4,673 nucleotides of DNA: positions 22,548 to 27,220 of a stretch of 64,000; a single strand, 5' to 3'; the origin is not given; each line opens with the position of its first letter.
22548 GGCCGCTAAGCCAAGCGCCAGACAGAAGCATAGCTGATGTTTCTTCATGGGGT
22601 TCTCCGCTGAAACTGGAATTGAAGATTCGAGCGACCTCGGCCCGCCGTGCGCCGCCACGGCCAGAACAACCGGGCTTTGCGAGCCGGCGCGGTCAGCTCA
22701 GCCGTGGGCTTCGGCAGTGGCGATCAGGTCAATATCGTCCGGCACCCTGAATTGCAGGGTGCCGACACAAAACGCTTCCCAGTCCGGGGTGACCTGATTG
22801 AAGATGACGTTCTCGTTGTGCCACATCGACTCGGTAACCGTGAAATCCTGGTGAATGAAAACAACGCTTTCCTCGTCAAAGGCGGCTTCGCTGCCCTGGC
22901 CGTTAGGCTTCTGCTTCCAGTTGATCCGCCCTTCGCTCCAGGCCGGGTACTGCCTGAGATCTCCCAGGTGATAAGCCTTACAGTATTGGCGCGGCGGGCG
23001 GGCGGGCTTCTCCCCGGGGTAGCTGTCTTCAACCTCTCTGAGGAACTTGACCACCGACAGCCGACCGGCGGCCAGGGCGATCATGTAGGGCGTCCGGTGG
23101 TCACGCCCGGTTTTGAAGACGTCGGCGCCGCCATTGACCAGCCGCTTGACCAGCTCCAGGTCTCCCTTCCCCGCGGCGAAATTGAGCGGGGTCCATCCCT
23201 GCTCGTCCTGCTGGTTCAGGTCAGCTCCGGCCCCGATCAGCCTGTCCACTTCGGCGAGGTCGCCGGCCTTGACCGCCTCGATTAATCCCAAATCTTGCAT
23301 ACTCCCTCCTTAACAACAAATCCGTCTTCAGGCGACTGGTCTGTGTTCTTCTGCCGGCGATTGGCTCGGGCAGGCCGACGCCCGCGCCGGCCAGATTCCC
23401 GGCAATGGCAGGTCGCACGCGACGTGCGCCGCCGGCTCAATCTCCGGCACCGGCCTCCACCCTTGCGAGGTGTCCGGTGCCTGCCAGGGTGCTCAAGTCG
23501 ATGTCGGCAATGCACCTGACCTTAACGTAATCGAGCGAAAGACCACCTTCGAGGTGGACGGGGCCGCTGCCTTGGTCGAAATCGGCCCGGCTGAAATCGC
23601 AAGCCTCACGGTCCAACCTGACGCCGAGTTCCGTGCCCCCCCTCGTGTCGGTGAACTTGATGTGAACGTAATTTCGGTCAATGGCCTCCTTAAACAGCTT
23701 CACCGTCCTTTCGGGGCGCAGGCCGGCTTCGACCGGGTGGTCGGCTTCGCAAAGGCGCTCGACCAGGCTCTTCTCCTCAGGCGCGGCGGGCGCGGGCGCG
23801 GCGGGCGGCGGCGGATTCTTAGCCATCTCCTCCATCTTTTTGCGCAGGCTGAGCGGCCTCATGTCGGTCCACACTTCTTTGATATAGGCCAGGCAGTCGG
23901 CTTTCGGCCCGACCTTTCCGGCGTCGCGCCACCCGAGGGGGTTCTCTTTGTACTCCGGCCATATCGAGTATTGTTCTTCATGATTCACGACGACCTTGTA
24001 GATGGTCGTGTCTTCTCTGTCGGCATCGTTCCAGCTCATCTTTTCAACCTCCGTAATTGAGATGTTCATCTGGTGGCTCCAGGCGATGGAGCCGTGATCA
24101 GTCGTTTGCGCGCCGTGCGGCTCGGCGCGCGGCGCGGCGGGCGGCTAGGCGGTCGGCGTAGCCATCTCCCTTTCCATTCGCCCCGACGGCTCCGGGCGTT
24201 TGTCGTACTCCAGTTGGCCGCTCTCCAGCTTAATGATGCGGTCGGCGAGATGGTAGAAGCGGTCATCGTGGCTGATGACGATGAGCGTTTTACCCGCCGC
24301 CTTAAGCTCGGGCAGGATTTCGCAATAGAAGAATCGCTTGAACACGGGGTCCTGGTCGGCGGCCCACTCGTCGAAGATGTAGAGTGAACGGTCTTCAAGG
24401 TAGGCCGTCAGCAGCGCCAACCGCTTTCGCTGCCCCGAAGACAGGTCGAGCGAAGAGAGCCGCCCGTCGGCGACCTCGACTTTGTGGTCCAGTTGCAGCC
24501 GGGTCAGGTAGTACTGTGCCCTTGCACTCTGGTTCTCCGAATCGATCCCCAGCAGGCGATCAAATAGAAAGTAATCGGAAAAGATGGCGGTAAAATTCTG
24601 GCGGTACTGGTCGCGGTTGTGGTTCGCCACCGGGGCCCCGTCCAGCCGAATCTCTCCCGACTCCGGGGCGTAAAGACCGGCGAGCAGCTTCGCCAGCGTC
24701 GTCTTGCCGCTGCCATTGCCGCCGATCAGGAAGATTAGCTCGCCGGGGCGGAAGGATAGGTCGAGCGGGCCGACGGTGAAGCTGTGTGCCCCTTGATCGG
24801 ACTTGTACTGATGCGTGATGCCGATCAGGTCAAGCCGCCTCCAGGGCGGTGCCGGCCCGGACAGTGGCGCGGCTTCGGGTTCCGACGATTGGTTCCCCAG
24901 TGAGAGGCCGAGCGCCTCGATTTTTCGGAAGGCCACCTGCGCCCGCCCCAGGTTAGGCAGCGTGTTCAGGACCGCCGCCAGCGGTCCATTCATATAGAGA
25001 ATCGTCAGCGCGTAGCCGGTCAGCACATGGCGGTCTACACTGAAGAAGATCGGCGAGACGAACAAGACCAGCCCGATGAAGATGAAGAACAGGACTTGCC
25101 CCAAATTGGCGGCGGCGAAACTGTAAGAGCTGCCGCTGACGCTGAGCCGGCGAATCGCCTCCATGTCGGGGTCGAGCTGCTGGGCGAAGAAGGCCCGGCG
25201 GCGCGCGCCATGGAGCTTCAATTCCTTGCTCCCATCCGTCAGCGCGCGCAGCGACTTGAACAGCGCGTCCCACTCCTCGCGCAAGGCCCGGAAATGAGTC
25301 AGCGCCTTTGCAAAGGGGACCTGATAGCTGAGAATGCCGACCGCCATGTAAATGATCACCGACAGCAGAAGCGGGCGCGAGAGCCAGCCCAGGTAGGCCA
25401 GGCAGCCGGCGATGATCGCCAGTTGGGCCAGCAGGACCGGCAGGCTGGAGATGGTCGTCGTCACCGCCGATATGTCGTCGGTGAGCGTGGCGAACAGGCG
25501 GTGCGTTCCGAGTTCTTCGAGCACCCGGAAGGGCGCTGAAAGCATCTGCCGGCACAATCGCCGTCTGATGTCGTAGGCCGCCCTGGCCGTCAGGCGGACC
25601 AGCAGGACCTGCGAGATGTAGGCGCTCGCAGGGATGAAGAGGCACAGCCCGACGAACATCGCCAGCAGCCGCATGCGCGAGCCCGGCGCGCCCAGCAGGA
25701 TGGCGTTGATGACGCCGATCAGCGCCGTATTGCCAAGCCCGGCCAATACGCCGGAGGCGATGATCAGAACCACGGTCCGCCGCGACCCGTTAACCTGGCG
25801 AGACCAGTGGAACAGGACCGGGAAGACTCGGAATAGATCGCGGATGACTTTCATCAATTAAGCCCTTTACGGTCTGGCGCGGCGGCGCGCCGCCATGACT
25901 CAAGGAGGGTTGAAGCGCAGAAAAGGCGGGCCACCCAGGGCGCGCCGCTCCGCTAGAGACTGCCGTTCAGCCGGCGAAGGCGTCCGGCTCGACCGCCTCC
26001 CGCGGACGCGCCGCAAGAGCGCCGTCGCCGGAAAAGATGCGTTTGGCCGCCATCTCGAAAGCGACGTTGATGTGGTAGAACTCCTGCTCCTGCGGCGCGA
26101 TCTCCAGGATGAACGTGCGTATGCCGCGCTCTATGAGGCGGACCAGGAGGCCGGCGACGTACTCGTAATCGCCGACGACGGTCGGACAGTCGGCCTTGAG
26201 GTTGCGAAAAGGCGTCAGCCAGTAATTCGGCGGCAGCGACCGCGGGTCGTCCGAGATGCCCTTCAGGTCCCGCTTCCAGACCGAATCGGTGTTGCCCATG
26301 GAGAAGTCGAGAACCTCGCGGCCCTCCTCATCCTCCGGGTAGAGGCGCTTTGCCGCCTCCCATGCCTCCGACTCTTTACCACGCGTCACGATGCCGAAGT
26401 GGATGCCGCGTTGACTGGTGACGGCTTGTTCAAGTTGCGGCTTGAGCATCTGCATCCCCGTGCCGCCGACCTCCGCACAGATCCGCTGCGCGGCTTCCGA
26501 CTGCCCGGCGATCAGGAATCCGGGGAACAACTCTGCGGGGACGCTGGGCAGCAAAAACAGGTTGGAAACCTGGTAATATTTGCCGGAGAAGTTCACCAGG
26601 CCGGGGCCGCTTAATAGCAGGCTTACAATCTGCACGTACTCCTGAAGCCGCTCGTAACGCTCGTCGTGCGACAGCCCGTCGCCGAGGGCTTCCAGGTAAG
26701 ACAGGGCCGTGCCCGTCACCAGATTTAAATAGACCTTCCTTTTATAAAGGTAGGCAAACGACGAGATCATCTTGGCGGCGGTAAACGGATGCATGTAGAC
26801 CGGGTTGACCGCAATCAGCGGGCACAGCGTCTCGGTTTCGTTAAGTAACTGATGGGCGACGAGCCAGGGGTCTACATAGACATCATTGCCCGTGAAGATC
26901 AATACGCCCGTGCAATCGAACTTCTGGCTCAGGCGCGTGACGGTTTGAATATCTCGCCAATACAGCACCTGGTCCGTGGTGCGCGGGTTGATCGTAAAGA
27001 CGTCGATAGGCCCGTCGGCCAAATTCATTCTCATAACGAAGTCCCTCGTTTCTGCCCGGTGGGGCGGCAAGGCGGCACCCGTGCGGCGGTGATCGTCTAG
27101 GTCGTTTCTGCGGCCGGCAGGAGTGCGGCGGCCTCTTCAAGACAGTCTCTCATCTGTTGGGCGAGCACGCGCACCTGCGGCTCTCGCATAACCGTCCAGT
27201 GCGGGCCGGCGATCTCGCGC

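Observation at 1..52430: ~52 kb hybrid PKS-NRPS lipopeptide cluster with non-collinear two-block organisation, extending beyond the window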

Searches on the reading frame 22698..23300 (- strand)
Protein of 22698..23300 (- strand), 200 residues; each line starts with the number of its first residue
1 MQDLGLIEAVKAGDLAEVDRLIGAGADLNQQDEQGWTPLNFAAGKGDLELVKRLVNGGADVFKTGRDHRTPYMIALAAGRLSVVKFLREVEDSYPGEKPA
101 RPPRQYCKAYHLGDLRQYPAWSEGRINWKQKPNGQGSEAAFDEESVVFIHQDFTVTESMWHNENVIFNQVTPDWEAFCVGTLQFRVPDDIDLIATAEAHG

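Call 4: search_protein_families(library=pfam, proteins=[window:22698-23300:-], max_evalue=0.00001)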
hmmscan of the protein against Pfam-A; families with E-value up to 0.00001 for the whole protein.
window:22698-23300:- (200 aa): 5 families
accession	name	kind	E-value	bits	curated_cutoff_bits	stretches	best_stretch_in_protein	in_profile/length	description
PF13637.12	Ank_4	-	7.2e-18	64.7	22.7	2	8-55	3-50/50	Ankyrin repeats (many copies)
PF12796.13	Ank_2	-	5.6e-15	56.1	27.3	1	6-89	1-81/90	Ankyrin repeats (3 copies)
PF00023.36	Ank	-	2e-12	47.1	21.1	0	34-63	1-30/33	Ankyrin repeat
PF13857.12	Ank_5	-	1.7e-11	44.6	27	1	26-72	7-53/56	Ankyrin repeats (many copies)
PF13606.12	Ank_3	-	1.3e-09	37.8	22.3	0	35-61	2-28/30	Ankyrin repeat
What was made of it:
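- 22698..23300 (-): Ankyrin-repeat protein. Pfam Ank families (call 4).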

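Call 10: find_encoding_contigs(protein=window:22698-23300:-, flank=10000, max_places=4)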
Protein window:22698-23300:- (200 aa): 2 contigs read that carry it; 2 places shown.
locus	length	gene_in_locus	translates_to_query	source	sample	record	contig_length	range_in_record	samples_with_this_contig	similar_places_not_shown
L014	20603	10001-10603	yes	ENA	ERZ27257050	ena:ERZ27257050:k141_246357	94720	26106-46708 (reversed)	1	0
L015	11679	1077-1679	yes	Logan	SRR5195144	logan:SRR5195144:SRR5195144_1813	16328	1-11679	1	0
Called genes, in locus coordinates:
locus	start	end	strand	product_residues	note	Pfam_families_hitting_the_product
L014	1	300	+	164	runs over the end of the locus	PF13384:HTH_23, PF08281:Sigma70_r4_2 (faint), PF13518:HTH_28, PF13551:HTH_29, PF13565:HTH_32, PF13592:HTH_33 (weak)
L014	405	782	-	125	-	-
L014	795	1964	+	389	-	PF00201:UDPGT, PF04101:Glyco_tran_28_C (weak), PF06722:EryCIII-like_C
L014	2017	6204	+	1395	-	PF00668:Condensation, PF00501:AMP-binding, PF13193:AMP-binding_C, PF00550:PP-binding, PF00975:Thioesterase, PF12697:Abhydrolase_6 (weak)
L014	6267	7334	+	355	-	PF00296:Bac_luciferase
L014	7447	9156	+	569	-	PF00664:ABC_membrane (weak), PF02463:SMC_N (faint), PF00005:ABC_tran, PF13304:AAA_21 (faint)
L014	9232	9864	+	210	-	PF03621:MbtH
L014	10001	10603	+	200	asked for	PF00023:Ank (faint), PF12796:Ank_2, PF13606:Ank_3 (faint), PF13637:Ank_4, PF13857:Ank_5 (weak), PF13637:Ank_4 (weak)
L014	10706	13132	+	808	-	PF01804:Penicil_amidase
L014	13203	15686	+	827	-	PF02543:Carbam_trans_N, PF16861:Carbam_trans_C, PF11954:DUF3471 (weak)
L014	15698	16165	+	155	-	PF12844:HTH_19 (faint), PF13560:HTH_31 (weak), PF01381:HTH_3 (faint), PF13413:HTH_25 (faint), PF13560:HTH_31 (weak)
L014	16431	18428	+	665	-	PF02543:Carbam_trans_N, PF16861:Carbam_trans_C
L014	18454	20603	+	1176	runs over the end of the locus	PF00501:AMP-binding, PF23024:AMP-dom_DIP2-like, PF24919:Mug62 (weak), PF00550:PP-binding, PF00668:Condensation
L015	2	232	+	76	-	?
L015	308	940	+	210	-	PF03621:MbtH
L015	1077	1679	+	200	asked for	PF00023:Ank (faint), PF12796:Ank_2, PF13606:Ank_3 (faint), PF13637:Ank_4, PF13857:Ank_5 (weak), PF13637:Ank_4 (weak)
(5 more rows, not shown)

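Call 49: search_protein_families(library=ncbifam, proteins=[window:22698-23300:-], max_evalue=0.00001)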
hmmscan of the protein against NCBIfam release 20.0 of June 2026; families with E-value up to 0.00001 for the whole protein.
window:22698-23300:- (200 aa): 2 families
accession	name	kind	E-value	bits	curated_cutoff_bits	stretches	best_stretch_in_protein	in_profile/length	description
NF041931.2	MzaA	equivalog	1.9e-11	43.5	800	1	7-95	7-96/726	MZA anti-phage system associated sigma-70 family RNA polymerase sigma factor MzaA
NF043029.1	T4SS_AnkY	equivalog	3e-08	32.6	600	1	8-77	464-533/543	Dot/Icm T4SS effector AnkY/LegA9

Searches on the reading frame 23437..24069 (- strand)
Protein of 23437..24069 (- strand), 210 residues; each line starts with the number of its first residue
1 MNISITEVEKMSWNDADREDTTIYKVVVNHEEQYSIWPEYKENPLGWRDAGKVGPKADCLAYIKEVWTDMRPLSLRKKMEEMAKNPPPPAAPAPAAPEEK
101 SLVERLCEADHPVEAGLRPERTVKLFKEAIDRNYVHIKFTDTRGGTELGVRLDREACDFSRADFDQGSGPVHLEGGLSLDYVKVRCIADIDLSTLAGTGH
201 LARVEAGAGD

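Call 4: search_protein_families(library=pfam, proteins=[window:23437-24069:-], max_evalue=0.00001)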
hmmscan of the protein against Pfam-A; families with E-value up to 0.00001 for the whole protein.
window:23437-24069:- (210 aa): 1 family
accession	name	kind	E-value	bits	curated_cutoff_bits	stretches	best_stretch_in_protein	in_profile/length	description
PF03621.18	MbtH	-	2.3e-21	75.4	27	1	17-65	6-53/53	MbtH-like protein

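Call 18: search_protein_families(library=ncbifam, proteins=[window:23437-24069:-], max_evalue=0.001)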
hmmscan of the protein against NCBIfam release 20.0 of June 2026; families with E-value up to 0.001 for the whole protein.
window:23437-24069:- (210 aa): 0 families

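Call 24: search_protein_families(library=pfam, proteins=[window:23437-24069:-], max_evalue=0.01)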
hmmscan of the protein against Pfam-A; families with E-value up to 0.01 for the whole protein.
window:23437-24069:- (210 aa): 2 families
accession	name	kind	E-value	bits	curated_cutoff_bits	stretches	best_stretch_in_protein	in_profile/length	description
PF03621.18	MbtH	-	2.3e-21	75.4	27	1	17-65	6-53/53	MbtH-like protein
PF02312.22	CBF_beta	-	0.00057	20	25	1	120-202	39-125/167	Core binding factor beta subunit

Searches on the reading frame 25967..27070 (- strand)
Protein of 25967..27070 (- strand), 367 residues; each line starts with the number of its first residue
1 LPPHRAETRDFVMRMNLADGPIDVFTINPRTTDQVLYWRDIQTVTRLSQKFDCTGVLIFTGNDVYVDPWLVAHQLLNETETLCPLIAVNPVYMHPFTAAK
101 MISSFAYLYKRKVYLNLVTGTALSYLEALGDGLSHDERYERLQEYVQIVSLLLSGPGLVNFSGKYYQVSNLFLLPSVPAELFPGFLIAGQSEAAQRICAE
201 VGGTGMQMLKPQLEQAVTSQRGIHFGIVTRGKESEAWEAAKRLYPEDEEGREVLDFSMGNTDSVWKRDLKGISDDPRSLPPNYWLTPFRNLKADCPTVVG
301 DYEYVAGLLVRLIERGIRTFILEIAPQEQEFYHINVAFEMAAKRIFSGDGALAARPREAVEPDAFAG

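Call 5: search_protein_families(library=pfam, proteins=[window:25967-27070:-], max_evalue=0.00001)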
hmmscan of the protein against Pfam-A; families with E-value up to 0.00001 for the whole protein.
window:25967-27070:- (367 aa): 1 family
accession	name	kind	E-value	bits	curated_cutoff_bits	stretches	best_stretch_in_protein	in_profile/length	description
PF00296.26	Bac_luciferase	-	9.6e-21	74.9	27.9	1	37-203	21-186/314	Luciferase-like monooxygenase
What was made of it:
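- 25967..27034 (-): Luciferase-like flavin monooxygenase. Pfam Bac_luciferase (call 5).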

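Call 18: search_protein_families(library=ncbifam, proteins=[window:25967-27034:-], max_evalue=0.001)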
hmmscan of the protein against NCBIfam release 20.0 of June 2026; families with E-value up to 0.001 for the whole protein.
window:25967-27034:- (355 aa): 12 families
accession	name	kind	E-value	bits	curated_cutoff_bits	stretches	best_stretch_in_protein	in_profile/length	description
NF001939.1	PRK00719.1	subfamily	1.3e-30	106.4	510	1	29-322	29-338/373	alkanesulfonate monooxygenase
TIGR03565.1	alk_sulf_monoox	equivalog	7.4e-29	100.9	518.2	1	29-322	29-338/346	FMNH2-dependent alkanesulfonate monooxygenase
TIGR04021.1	LLM_DMSO2_sfnG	equivalog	1e-16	61.3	382.95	1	54-189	61-196/350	dimethylsulfone monooxygenase SfnG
TIGR03860.1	FMN_nitrolo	subfamily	1.4e-11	43.9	279.7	1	53-140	70-159/422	NtaA/DmoA family FMN-dependent monooxygenase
TIGR04465.1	ArgArg_F420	equivalog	5.1e-10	38.9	470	1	56-183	96-223/364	F420-dependent hydroxymycolic acid dehydrogenase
TIGR03619.1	F420_Rv2161c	subfamily_domain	1.9e-09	37.5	166.9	1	70-230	62-217/247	TIGR03619 family F420-dependent LLM class oxidoreductase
TIGR03560.1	F420_Rv1855c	subfamily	9.6e-09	35.4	231.4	1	54-180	50-177/227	TIGR03560 family F420-dependent LLM class oxidoreductase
TIGR03612.1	RutA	equivalog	5.4e-08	32.7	498.3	1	77-188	88-199/355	pyrimidine utilization protein A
TIGR03557.1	F420_G6P_family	subfamily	5.4e-07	29.1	210.4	1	68-195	68-187/316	TIGR03557 family F420-dependent LLM class oxidoreductase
TIGR03554.1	F420_G6P_DH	equivalog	5.5e-06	25.6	420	1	67-184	70-182/331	glucose-6-phosphate dehydrogenase (coenzyme-F420)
TIGR03885.1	flavin_revert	hypoth_equivalog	0.00035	19.9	398.7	1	57-173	52-166/315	TIGR03885 family FMN-dependent LLM class oxidoreductase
TIGR03564.1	F420_MSMEG_4879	subfamily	0.0005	19.8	234.25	1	75-189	45-156/265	TIGR03564 family F420-dependent LLM class oxidoreductase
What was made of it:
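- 25967..27034 (-): NCBIfam hits all below cut-off (call 18).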
